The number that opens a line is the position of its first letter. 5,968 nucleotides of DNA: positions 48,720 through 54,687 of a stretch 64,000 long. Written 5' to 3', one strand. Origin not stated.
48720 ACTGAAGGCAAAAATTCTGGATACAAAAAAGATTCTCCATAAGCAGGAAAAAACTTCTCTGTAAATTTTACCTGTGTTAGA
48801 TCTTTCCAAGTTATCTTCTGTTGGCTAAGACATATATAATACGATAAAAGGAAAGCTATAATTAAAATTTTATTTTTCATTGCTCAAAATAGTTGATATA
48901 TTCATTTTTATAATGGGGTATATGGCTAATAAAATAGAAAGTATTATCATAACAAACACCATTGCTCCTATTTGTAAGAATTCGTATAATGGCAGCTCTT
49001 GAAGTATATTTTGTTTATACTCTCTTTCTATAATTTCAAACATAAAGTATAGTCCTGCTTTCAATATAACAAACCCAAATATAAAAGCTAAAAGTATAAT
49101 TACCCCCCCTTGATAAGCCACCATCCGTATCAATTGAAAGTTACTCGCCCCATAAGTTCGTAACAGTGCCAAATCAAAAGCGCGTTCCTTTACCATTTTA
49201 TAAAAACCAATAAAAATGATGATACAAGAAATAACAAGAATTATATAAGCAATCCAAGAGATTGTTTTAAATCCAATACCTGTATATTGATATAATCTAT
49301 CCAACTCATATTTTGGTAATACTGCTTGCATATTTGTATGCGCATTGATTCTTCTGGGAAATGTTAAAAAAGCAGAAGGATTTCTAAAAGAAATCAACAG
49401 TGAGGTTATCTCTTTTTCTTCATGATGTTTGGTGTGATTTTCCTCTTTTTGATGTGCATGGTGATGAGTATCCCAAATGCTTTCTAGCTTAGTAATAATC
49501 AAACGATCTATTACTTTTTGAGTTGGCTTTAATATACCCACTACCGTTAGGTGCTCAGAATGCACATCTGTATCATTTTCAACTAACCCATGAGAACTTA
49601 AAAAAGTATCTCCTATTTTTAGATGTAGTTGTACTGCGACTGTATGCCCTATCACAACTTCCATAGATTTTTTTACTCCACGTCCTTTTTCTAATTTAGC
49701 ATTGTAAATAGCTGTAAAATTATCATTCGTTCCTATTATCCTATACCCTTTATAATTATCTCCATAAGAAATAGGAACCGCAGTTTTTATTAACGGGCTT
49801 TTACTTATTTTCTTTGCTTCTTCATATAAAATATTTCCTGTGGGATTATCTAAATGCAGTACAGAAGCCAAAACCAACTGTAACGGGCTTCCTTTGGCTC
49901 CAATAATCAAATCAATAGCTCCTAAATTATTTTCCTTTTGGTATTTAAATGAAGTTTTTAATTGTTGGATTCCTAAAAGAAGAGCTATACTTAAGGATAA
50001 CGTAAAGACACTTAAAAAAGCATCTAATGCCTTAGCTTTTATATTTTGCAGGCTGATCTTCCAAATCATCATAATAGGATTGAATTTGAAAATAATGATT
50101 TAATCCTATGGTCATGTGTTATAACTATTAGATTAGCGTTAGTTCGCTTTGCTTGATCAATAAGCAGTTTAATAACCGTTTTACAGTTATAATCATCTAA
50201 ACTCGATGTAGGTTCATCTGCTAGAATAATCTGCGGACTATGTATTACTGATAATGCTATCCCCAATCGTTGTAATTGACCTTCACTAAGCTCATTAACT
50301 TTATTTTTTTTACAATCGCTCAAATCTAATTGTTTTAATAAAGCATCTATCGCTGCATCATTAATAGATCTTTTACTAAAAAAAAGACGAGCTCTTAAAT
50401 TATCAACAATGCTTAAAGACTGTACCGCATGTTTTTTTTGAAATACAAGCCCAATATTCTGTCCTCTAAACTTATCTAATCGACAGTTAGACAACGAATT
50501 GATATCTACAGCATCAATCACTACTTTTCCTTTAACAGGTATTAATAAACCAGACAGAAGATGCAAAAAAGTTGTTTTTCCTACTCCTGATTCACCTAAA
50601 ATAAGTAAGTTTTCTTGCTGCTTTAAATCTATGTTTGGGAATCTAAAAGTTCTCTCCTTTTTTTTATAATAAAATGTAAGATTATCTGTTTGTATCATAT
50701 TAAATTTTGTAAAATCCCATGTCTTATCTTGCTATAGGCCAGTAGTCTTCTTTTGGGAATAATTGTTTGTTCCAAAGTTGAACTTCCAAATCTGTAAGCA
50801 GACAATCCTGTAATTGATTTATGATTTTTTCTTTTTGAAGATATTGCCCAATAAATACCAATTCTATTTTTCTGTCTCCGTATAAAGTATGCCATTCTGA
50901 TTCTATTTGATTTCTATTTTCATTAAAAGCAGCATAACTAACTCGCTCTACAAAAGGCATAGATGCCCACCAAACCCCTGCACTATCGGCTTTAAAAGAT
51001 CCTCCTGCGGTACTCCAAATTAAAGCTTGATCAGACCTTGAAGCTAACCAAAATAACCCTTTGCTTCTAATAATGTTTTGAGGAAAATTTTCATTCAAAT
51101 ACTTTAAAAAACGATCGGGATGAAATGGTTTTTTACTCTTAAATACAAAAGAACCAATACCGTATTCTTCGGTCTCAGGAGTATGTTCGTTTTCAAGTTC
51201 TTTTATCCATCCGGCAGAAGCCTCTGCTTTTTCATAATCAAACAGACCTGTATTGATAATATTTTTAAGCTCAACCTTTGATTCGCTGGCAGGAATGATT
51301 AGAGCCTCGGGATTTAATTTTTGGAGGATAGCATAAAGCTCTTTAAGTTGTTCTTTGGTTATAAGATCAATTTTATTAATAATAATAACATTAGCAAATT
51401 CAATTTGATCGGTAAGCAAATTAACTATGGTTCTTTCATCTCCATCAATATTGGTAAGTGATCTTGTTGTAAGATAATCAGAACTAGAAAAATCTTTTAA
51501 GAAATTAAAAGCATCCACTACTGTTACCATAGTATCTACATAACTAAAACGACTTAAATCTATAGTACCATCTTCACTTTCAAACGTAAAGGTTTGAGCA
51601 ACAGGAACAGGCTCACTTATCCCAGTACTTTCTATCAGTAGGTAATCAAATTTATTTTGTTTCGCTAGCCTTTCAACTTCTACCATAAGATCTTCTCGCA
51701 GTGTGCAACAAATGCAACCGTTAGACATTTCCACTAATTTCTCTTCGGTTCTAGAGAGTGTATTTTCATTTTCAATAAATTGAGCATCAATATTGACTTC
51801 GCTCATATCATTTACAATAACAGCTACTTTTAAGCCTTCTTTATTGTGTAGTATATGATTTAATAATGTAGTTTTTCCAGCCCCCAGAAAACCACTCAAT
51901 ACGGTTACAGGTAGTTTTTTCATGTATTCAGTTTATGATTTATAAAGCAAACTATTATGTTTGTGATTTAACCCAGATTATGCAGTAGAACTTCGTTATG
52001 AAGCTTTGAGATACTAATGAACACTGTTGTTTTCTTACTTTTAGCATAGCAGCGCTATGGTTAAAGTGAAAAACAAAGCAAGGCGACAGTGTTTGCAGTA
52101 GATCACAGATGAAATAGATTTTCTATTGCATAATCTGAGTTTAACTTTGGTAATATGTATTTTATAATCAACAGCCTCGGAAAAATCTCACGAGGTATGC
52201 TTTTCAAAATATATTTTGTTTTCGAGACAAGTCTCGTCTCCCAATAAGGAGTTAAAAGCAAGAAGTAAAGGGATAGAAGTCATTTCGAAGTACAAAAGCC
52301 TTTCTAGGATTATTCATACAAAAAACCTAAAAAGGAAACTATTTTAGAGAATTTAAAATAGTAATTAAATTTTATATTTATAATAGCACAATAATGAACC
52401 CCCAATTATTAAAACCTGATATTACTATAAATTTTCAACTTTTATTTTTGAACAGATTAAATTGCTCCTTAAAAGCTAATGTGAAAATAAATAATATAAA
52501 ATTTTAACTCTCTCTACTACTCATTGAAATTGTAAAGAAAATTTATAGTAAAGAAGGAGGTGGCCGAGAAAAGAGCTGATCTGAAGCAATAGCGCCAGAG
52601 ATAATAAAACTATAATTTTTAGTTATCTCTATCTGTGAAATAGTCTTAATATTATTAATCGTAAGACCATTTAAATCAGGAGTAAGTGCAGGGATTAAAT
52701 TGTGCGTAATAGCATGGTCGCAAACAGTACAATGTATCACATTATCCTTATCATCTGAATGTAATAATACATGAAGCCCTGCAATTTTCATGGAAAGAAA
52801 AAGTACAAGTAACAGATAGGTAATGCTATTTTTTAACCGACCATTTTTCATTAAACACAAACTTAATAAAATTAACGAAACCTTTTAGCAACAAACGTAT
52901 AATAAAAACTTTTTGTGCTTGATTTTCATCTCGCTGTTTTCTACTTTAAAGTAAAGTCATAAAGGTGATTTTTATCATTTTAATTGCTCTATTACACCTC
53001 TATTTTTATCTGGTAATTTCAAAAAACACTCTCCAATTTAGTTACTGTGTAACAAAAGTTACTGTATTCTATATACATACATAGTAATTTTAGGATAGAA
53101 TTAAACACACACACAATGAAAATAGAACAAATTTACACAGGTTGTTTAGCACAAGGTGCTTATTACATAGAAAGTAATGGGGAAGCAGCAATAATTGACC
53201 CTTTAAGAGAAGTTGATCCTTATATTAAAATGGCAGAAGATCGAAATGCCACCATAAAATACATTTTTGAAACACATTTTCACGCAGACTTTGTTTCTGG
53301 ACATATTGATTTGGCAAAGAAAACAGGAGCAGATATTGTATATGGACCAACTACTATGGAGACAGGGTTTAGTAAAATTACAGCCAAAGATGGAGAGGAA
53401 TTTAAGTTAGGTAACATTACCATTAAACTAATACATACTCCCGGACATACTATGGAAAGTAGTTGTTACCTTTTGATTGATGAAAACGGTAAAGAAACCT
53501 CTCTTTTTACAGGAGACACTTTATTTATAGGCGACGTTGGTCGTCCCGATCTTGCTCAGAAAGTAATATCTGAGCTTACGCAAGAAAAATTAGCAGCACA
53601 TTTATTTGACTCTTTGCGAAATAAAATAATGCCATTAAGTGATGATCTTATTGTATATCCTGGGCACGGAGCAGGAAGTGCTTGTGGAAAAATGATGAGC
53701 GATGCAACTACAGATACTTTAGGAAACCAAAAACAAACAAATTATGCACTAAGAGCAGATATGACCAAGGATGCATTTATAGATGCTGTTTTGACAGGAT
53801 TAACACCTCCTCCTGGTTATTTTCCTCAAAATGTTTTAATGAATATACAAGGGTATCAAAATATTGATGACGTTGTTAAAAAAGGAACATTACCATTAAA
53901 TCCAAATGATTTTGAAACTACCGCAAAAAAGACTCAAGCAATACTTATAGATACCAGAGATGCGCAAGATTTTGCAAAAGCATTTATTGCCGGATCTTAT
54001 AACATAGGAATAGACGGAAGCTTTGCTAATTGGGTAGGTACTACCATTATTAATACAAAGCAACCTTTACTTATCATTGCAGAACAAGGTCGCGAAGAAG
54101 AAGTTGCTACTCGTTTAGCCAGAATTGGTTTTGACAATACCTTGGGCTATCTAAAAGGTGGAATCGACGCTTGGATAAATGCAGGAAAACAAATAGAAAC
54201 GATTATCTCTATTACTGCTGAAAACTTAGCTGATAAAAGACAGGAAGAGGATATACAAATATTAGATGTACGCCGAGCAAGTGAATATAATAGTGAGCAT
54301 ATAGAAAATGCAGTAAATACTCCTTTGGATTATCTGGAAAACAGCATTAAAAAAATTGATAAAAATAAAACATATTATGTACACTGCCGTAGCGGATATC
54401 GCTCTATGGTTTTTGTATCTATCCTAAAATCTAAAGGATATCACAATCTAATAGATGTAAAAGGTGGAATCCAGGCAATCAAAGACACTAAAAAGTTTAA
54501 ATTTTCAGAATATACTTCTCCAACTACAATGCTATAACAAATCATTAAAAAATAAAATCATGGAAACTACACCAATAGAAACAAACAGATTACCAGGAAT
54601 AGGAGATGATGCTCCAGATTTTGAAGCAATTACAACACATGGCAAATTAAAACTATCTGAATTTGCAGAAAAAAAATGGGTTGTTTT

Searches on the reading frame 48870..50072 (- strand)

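Call 98: search_protein_families(library=pfam, proteins=[window:48870-50072:-], max_evalue=0.00001)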
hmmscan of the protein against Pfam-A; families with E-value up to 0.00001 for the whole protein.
window:48870-50072:- (400 aa): 2 families
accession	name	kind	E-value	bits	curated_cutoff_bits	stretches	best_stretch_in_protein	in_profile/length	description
PF12704.14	MacB_PCD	-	2.9e-10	41.2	27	1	19-199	2-176/207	MacB-like periplasmic core domain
PF02687.27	FtsX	-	4.1e-10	40.2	25.5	1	274-392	3-120/120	FtsX-like permease C-terminal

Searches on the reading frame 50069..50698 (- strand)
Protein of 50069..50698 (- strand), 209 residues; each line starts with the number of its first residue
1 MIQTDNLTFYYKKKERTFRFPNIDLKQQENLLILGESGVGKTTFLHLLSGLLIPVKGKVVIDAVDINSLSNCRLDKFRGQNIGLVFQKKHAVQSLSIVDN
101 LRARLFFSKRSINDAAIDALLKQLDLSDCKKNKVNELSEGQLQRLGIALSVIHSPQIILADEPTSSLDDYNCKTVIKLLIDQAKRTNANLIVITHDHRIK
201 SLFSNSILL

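Call 98: search_protein_families(library=pfam, proteins=[window:50069-50698:-], max_evalue=0.00001)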
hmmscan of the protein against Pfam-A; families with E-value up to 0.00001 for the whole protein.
window:50069-50698:- (209 aa): 2 families
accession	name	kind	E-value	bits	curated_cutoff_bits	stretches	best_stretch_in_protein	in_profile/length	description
PF00005.33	ABC_tran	-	7.9e-29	101.4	25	1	22-165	5-137/137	ABC transporter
PF13304.12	AAA_21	-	9e-06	26.4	27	0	116-196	199-299/304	AAA domain, putative AbiEii toxin, Type IV TA system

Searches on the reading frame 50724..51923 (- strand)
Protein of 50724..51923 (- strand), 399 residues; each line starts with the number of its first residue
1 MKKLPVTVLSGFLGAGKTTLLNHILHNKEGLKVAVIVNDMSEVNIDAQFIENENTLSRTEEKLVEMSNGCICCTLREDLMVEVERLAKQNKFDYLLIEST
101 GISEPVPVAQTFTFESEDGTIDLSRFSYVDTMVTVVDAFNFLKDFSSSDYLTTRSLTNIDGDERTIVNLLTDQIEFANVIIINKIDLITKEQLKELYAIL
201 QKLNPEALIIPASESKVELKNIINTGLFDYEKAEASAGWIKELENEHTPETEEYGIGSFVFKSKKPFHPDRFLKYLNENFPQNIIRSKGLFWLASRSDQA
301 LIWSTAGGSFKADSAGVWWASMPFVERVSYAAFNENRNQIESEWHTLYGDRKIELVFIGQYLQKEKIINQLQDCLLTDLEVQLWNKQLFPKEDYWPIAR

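Call 98: search_protein_families(library=pfam, proteins=[window:50724-51923:-], max_evalue=0.00001)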
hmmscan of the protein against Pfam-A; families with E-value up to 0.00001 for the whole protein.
window:50724-51923:- (399 aa): 3 families
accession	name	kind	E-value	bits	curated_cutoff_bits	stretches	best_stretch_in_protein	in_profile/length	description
PF02492.25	cobW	-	5.7e-58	195.9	20.7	1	5-210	1-179/180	CobW/HypB/UreG, nucleotide-binding domain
PF07683.19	CobW_C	-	2e-24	85.7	22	1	256-375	1-94/94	Cobalamin synthesis protein cobW C-terminal domain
PF03193.22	RsgA_GTPase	-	1.2e-06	28.9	30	0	163-219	43-100/174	RsgA GTPase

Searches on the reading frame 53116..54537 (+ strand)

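Call 98: search_protein_families(library=pfam, proteins=[window:53116-54537:+], max_evalue=0.00001)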
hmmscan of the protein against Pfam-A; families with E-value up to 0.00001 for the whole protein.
window:53116-54537:+ (473 aa): 2 families
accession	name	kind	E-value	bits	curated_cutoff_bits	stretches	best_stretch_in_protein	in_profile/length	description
PF00581.25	Rhodanese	-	3e-31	108.3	22.2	2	367-456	1-100/102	Rhodanese-like domain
PF00753.33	Lactamase_B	-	1.5e-14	54.8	22.7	1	14-184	7-196/196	Metallo-beta-lactamase superfamily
